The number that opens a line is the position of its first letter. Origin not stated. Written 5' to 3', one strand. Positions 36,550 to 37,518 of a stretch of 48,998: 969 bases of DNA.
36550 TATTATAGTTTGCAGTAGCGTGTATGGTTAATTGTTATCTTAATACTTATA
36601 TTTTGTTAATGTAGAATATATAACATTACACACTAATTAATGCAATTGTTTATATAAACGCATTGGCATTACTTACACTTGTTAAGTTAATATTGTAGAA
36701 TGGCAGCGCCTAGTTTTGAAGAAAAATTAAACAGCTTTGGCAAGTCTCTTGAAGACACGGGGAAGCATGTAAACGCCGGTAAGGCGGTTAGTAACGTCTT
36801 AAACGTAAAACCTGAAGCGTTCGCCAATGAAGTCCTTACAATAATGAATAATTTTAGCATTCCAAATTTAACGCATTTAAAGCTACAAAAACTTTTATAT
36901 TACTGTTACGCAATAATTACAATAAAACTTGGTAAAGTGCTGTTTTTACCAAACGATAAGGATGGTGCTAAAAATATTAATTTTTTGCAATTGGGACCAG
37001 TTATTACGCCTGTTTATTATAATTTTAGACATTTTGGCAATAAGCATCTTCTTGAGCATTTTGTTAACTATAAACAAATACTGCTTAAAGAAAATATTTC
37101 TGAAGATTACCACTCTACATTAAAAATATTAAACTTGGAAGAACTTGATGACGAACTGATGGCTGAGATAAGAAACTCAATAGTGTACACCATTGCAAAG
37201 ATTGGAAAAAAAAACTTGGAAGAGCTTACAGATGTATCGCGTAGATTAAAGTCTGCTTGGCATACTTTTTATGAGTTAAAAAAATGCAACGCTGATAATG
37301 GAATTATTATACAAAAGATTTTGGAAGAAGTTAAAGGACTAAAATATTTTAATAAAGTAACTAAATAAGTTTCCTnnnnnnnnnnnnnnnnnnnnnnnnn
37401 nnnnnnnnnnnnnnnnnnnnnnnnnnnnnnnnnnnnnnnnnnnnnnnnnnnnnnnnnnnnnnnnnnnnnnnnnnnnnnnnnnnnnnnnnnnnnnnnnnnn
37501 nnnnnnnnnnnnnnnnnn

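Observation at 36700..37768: Panacea (DUF4065, SocA/GepA-like) gene tightly coupled to an unclassified single-TM coiled-coil ORF: candidate novel toxin-antitoxin or defence pair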

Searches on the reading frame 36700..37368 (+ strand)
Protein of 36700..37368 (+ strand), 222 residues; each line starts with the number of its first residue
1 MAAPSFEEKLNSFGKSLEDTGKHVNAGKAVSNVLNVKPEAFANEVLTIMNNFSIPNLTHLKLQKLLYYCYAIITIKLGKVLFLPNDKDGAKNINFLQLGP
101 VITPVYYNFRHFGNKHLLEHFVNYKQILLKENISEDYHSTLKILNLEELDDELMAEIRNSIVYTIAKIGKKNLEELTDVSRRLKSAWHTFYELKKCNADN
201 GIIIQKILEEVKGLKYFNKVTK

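Call 3: search_protein_families(library=pfam, proteins=[window:36700-37368:+], max_evalue=1)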
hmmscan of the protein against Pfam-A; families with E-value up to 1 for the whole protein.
window:36700-37368:+ (222 aa): 2 families
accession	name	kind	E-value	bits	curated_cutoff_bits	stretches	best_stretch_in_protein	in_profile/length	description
PF13274.11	SocA_Panacea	-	0.0078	17.6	25.7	1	62-188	1-113/113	Antitoxin SocA-like, Panacea domain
PF04998.22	RNA_pol_Rpb1_5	-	0.12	12.3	28.5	1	120-178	184-243/267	RNA polymerase Rpb1, domain 5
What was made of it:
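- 36700..37368 (+): panA-like gene, 222 aa. The divergent Panacea/DUF4065 domain spans residues ~32-196 (nt ~36793-37287), with a ~31-aa N-terminal and a ~26-aa C-terminal extension. Pfam PF13274 E 0.0078, below the gathering score (call 3).
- On Panacea / DUF4065 domain (Pfam PF13274): 17.6 bits, E 0.0078, although the alignment spans profile positions 1-113 of 113 (call 3).
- Checked: Pfam PF13274 gives E 0.0078 and 17.6 bits, below the gathering score of 25.7, although it spans profile positions 1-113 of 113 (call 3).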

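Call 4: search_protein_families(library=ncbifam, proteins=[window:36700-37368:+], max_evalue=1)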
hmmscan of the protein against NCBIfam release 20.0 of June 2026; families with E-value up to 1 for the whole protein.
window:36700-37368:+ (222 aa): 3 families
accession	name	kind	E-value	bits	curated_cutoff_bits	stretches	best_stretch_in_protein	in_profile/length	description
NF047745.1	SocA_antitoxin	equivalog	2.2e-11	43.8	190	1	38-205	3-147/176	type VI toxin-antitoxin system SocA family antitoxin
NF041881.1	PTPDL_fam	equivalog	0.0051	16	200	1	117-195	232-310/339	PTPDL family protein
NF010179.0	PRK13658.1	equivalog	0.14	12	87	1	133-161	24-50/62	hypothetical protein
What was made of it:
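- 36700..37368 (+): NCBIfam SocA_antitoxin 2.2e-11 (call 4).
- On SocAB type VI TA: 43.8 bits (call 4).
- Closest known: Caulobacter SocA-SocB. Same: The best NCBIfam hit of ORF222 is the SocA family (call 4).
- The best curated-family hit of ORF222 is NCBIfam SocA_antitoxin (E 2.2e-11, call 4). The score of 43.8 bits is far below the equivalog cut-off of 190 (call 4).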

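Call 5: search_protein_families(library=padloc, proteins=[window:36700-37368:+], max_evalue=1)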
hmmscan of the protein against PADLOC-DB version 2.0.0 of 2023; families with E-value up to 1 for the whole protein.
window:36700-37368:+ (222 aa): 0 families

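Call 7: find_homologous_proteins(query=window:36700-37368:+, max_evalue=0.001)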
Query window:36700-37368:+ (222 aa): 1 proteins with E <= 0.001 among 534 candidates.
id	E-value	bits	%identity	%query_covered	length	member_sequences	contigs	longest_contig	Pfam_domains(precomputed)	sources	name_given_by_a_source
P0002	7.2e-141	485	100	100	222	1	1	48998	-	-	-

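Call 15: search_solved_structures(query=window:36700-37368:+, max_evalue=10, show_alignments=2)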
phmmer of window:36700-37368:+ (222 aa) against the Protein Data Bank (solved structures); distinct sequences matched with E-value up to 10: 0.

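Call 25: predict_structure(protein=window:36700-37368:+)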
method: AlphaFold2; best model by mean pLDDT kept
length: 222 residues; sequences in the alignment: 1
mean_pLDDT: 42.7   pTM: 0.32
mean pLDDT of the five models: 42.7, 40.1, 36.6, 33.9, 32.5
residues with pLDDT >= 90: 0; 70-90: 10; 50-70: 43; < 50: 169
segments of 3 or more residues with pLDDT < 50: 1-149, 155-164, 216-222
pLDDT, mean of each block of 10 residues (from residue 1): 41 41 33 40 41 34 40 32 27 30 39 36 34 31 36 49 50 65 68 65 61 49 28
secondary structure, 60 per line:
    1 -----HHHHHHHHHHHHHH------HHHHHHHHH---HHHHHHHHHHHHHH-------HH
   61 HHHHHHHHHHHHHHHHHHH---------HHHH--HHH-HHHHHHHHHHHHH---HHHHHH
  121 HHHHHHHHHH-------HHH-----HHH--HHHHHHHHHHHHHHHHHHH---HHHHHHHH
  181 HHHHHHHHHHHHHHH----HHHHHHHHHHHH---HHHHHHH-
elements in order: H6-19 H26-34 H38-51 H59-79 H89-92 H99-111 H115-130 H151-169 H173-195 H200-211 H215-221
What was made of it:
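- Tried and rejected: The single-sequence AlphaFold model of ORF222 was too poor to use (pLDDT 42.7, call 25).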

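Call 26: search_dna_similar(query=window:36700-37368:+, collection=plasmids, mode=protein, max_evalue=1, max_rows=25)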
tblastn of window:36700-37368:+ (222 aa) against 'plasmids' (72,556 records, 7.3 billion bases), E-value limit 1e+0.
Records with a match: 7; places in all: 7; records where one place covers at least 80% of the query: 0.
Best place of each record, by identity: <60% 7.
By first word of the organism name: Neisseria 2; Ligilactobacillus 1; Bacillus 1; Akkermansia 1; Exiguobacterium 1; Rhodococcus 1.
By predicted mobility (MOB-suite, as given by PLSDB): non-mobilizable 5; mobilizable 2.
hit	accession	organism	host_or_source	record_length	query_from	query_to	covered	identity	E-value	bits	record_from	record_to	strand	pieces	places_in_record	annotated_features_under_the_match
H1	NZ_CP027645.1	Ligilactobacillus salivarius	hen,single cell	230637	32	187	70%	28.2%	8e-5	50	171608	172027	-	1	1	type II toxin-antitoxin system antitoxin SocA domain-containing ...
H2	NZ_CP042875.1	Bacillus cereus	Triticum aestivum L,tissue sample,root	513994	49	186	62%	31.4%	1e-3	47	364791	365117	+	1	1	type II toxin-antitoxin system antitoxin SocA domain-containing ...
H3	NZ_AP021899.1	Akkermansia muciniphila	Homo sapiens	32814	39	195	71%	24.8%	3e-3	45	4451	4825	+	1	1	type II toxin-antitoxin system antitoxin SocA domain-containing ...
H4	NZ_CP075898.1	Exiguobacterium acetylicum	cell culture,litchi pericarp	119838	56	162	48%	32.5%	8e-1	38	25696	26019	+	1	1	type II toxin-antitoxin system antitoxin SocA domain-containing ...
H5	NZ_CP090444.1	Rhodococcus sp. DMF-1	pure culture,surface marine water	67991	56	117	28%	38.7%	2e-2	43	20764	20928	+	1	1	type II toxin-antitoxin system antitoxin SocA domain-containing ...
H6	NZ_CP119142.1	Neisseria gonorrhoeae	Homo sapiens,whole organism,synovial ...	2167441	56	117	28%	35.5%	2e-1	40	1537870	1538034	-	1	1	none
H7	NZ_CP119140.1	Neisseria gonorrhoeae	Homo sapiens,whole organism,blood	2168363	56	117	28%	35.5%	2e-1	40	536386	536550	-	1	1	none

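Call 27: search_dna_similar(query=window:36700-37368:+, collection=phages, mode=protein, max_evalue=1, max_rows=25)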
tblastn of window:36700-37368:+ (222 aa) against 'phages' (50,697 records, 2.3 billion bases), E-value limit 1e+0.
Records with a match: 29; places in all: 29; records where one place covers at least 80% of the query: 0.
Best place of each record, by identity: <60% 29.
By first word of the organism name: Paenibacillus 12; Escherichia 5; Bacteriophage 4; Streptococcus 2; Geobacillus 2; Bacillus 2; Moraxella 1; Listeria 1.
By host as written in the record: Paenibacillus larvae 7; Paenibacillus larvae ATCC 9545 5; - 2; Geobacillus sp. 6k51 2; Bacillus sp. 6k512 2; Streptococcus equi 1; Escherichia coli ECOR13 1; Escherichia coli strain O174:H21 isolate 1720a 1; and 8 more.
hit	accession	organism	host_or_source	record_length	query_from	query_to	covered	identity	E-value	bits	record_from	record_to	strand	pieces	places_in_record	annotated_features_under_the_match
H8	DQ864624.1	Streptococcus phage P9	-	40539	42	216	79%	23.9%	4e-1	37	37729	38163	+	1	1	hypothetical protein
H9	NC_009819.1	Streptococcus phage P9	Streptococcus equi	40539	42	216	79%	23.9%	4e-1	37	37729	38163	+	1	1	DUF4065 domain-containing protein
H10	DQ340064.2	Geobacillus phage GBSV1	Geobacillus sp. 6k51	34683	54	195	64%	25.4%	3e-2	41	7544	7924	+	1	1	GepA protein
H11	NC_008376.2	Geobacillus phage GBSV1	Geobacillus sp. 6k51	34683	54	195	64%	25.4%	3e-2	41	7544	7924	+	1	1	DUF4065 domain-containing protein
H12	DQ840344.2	Bacillus phage 1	Bacillus sp. 6k512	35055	54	195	64%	25.4%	3e-2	41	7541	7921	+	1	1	GepA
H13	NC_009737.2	Bacillus phage 1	Bacillus sp. 6k512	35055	54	195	64%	25.4%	3e-2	41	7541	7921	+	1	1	GepA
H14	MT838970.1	Bacteriophage sp.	human fecal samples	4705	32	113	37%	35.4%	4e-3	44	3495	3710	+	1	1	record has no annotation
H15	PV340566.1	Escherichia phage PhiR47_1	Escherichia coli ECOR13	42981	33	115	37%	32.5%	2e-1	38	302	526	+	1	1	PanA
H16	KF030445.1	Escherichia phage 1720a-02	Escherichia coli strain O174:H21 ...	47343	33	115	37%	32.5%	2e-1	38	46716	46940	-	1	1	none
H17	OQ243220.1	Escherichia phage phiSTEC1575-Stx2k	Escherichia coli STEC1575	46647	33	115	37%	32.5%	2e-1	38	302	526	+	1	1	DUF4065 domain-containing protein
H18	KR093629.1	Moraxella phage Mcat5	Moraxella catarrhalis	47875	57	119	28%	41.3%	2e-2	42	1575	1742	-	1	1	hypothetical protein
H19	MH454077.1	Paenibacillus phage Bloom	Paenibacillus larvae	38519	53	119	30%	38.8%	5e-1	37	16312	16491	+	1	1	hypothetical protein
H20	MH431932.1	Paenibacillus phage Arcticfreeze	Paenibacillus larvae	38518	53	119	30%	38.8%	5e-1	37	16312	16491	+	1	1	hypothetical protein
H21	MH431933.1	Paenibacillus phage DevRi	Paenibacillus larvae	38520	53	119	30%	38.8%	5e-1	37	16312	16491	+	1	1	hypothetical protein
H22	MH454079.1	Paenibacillus phage Jacopo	Paenibacillus larvae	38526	53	119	30%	38.8%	5e-1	37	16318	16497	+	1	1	hypothetical protein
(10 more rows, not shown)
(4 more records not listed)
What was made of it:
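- On Panacea / DUF4065 domain (Pfam PF13274): Every tblastn hit lies under a SocA/DUF4065/GepA/PanA annotation (calls 26, 27).
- I inspected six of the Panacea genes that matched ORF222 (hits chosen by me from calls 26-27).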

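Call 28: get_annotated_region(hit=H15, flank=2500)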
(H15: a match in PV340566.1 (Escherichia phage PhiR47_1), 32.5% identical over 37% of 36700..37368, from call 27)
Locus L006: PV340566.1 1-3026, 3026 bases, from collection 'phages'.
description: Escherichia phage PhiR47_1, complete genome.
organism: Escherichia phage PhiR47_1 (NCBI taxid 3416488)
taxonomy: Viruses
host: Escherichia coli ECOR13; source: -; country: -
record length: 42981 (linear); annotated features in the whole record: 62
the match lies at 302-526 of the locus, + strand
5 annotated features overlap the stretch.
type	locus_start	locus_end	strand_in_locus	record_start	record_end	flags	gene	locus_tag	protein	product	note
CDS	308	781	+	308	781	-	-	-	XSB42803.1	PanA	PanA antitoxin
CDS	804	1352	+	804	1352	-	-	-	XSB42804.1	PanT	PanT toxin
CDS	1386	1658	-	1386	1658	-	-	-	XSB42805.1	hypothetical protein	FIG00640518: hypothetical protein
CDS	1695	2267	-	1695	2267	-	-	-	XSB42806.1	exodeoxyribonuclease VIII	Exodeoxyribonuclease VIII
CDS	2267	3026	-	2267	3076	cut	-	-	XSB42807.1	Ea22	ea22 protein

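Call 43: find_homologous_proteins(query=window:36700-37368:+, max_evalue=10)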
Query window:36700-37368:+ (222 aa): 1 proteins with E <= 10 among 534 candidates.
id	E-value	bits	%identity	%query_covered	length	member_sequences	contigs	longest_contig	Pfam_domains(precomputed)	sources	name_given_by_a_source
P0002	7.2e-141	485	100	100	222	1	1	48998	-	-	-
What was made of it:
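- Closest known: Rickettsia PanA with ParE/YoeB-type toxin loci. Different: ORF222 has no close similarity to any database protein (calls 7, 43).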

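Call 44: get_annotated_region(hit=H1, flank=1500)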
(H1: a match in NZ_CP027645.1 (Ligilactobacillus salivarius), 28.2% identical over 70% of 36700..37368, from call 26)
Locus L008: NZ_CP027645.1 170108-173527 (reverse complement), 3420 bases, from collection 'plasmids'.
description: Ligilactobacillus salivarius strain IBB3154 plasmid pIBB3154_1, complete sequence
organism: Ligilactobacillus salivarius (NCBI taxid 1624)
taxonomy: Bacteria; Bacillota; Bacilli; Lactobacillales; Lactobacillaceae; Ligilactobacillus; Ligilactobacillus salivarius
host: -; source: hen,single cell; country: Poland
typing (MOB-suite, as given by PLSDB): mobilizable; replicon rep_cluster_1685; relaxase MOBP
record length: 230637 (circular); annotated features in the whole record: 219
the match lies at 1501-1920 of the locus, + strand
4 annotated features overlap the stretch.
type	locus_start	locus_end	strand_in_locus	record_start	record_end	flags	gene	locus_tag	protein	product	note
CDS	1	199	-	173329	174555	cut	-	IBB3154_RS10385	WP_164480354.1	ParM/StbA family protein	GO:0030541 - plasmid partitioning [Evidence IEA]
CDS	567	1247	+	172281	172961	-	-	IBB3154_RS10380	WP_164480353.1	hypothetical protein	-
CDS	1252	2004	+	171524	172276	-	-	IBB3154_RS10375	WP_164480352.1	type II toxin-antitoxin system antitoxin SocA domain-containing protein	-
CDS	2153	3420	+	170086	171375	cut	-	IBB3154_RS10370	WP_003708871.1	ISL3 family transposase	-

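Call 45: get_annotated_region(hit=H2, flank=1500)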
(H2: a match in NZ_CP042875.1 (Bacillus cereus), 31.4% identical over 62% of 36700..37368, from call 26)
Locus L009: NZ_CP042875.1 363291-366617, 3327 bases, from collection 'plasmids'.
description: Bacillus cereus strain 09 plasmid unnamed1, complete sequence
organism: Bacillus cereus (NCBI taxid 1396)
taxonomy: Bacteria; Bacillota; Bacilli; Bacillales; Bacillaceae; Bacillus; Bacillus cereus
host: -; source: Triticum aestivum L,tissue sample,root; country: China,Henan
typing (MOB-suite, as given by PLSDB): non-mobilizable; replicon rep_cluster_125; mating-pair formation MPF_T
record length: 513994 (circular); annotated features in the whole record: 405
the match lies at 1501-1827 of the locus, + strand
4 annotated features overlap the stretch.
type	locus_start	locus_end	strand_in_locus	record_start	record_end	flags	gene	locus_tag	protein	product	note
CDS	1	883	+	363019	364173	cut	-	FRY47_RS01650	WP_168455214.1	HNH endonuclease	-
CDS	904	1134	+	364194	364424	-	-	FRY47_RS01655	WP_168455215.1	hypothetical protein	-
CDS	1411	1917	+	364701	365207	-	-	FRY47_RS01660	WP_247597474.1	type II toxin-antitoxin system antitoxin SocA domain-containing protein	-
CDS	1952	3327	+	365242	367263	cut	-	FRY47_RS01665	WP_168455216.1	hypothetical protein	-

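Call 46: get_annotated_region(hit=H3, flank=1500)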
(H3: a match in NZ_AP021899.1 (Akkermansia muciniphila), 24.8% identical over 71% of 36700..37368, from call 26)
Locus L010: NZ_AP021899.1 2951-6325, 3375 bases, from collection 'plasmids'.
description: Akkermansia muciniphila strain JCM 30893 plasmid pJ30893, complete sequence
organism: Akkermansia muciniphila (NCBI taxid 239935)
taxonomy: Bacteria; Verrucomicrobiota; Verrucomicrobiia; Verrucomicrobiales; Akkermansiaceae; Akkermansia; Akkermansia muciniphila
host: -; source: Homo sapiens; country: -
typing (MOB-suite, as given by PLSDB): non-mobilizable
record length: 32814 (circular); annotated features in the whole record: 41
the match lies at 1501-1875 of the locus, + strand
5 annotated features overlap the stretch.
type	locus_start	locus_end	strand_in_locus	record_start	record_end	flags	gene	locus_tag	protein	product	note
CDS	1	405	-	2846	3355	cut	-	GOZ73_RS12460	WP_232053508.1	hypothetical protein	-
CDS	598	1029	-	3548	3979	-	-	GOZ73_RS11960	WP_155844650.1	hypothetical protein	-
CDS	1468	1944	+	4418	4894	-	-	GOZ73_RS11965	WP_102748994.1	type II toxin-antitoxin system antitoxin SocA domain-containing protein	-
CDS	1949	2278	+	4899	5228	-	-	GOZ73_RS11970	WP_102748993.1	hypothetical protein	-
CDS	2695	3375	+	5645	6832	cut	-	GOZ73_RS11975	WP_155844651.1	tyrosine-type recombinase/integrase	GO:0015074 - DNA integration [Evidence IEA]; GO:0006310 - DNA recombination [Evidence IEA]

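Call 47: get_annotated_region(hit=H11, flank=1500)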
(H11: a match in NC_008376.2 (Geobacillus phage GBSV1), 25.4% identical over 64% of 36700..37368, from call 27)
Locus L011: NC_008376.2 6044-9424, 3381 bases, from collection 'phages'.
description: Geobacillus phage GBSV1, complete genome.
organism: Geobacillus phage GBSV1 (NCBI taxid 365048)
taxonomy: Viruses; Duplodnaviria; Heunggongvirae; Uroviricota; Caudoviricetes; Svunavirus; Svunavirus GBSV1
host: Geobacillus sp. 6k51; source: hot spring; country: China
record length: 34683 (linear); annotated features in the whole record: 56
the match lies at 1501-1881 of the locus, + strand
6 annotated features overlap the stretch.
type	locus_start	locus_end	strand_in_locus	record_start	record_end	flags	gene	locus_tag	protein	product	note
CDS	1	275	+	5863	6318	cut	-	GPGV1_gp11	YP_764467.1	transcriptional activator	ORF0011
CDS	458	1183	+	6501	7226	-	-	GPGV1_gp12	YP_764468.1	hypothetical protein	ORF0012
CDS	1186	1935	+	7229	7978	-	-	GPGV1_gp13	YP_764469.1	DUF4065 domain-containing protein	ORF0013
CDS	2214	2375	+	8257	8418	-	-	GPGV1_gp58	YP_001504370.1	hypothetical protein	-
CDS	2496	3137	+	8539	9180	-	-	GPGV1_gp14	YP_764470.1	hypothetical protein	ORF0014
CDS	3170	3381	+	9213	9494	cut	-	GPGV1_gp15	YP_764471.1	HNH endonuclease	ORF0015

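Call 48: get_annotated_region(hit=H9, flank=1500)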
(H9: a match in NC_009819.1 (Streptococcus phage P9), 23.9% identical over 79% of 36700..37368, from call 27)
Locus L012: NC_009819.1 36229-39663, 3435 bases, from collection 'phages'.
description: Streptococcus phage P9, complete genome.
organism: Streptococcus phage P9 (NCBI taxid 403905)
taxonomy: Viruses; Duplodnaviria; Heunggongvirae; Uroviricota; Caudoviricetes
host: Streptococcus equi; source: -; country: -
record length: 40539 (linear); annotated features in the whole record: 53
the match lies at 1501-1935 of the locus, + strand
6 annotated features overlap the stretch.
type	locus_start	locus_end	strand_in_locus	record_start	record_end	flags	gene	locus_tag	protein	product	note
CDS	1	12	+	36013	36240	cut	-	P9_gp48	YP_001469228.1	holin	-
CDS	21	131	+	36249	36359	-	-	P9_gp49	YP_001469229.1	hypothetical protein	-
CDS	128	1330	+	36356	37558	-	-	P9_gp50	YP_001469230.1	endolysin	-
CDS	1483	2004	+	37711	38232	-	-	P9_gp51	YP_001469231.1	DUF4065 domain-containing protein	-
CDS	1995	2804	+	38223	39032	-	-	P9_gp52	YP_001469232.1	hypothetical protein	-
CDS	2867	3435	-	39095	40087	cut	-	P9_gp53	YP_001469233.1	DNA/RNA non-specific endonuclease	Putative DNAse; putative virulence factor.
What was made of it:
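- In Streptococcus phage P9 the DUF4065 gene follows the holin-endolysin genes (call 48).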

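Call 69: search_protein_families(library=phrogs, proteins=[window:36700-37368:+], max_evalue=1)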
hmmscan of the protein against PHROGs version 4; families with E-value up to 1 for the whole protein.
window:36700-37368:+ (222 aa): 5 families
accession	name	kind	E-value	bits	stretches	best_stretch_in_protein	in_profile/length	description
phrog_1281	-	unknown function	9e-13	49.3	1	35-211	7-150/195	-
phrog_10390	-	unknown function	2.4e-12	48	1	9-198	134-276/299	-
phrog_18269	-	unknown function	0.13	13.5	1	123-154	7-38/151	-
phrog_11473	-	DNA, RNA and nucleotide metabolism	0.22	12.5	0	133-186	66-120/160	HTH DNA binding protein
phrog_3841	-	unknown function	0.22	11.3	1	169-203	337-371/490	-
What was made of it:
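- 36700..37368 (+): PHROG families at about 1e-12 (call 69).
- ORF222 matches phage protein families (phrog_1281 and phrog_10390, call 69), and many tblastn hits are in phage genomes (call 27). ORF130 has no PHROG or PADLOC hit (calls 5, 69).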
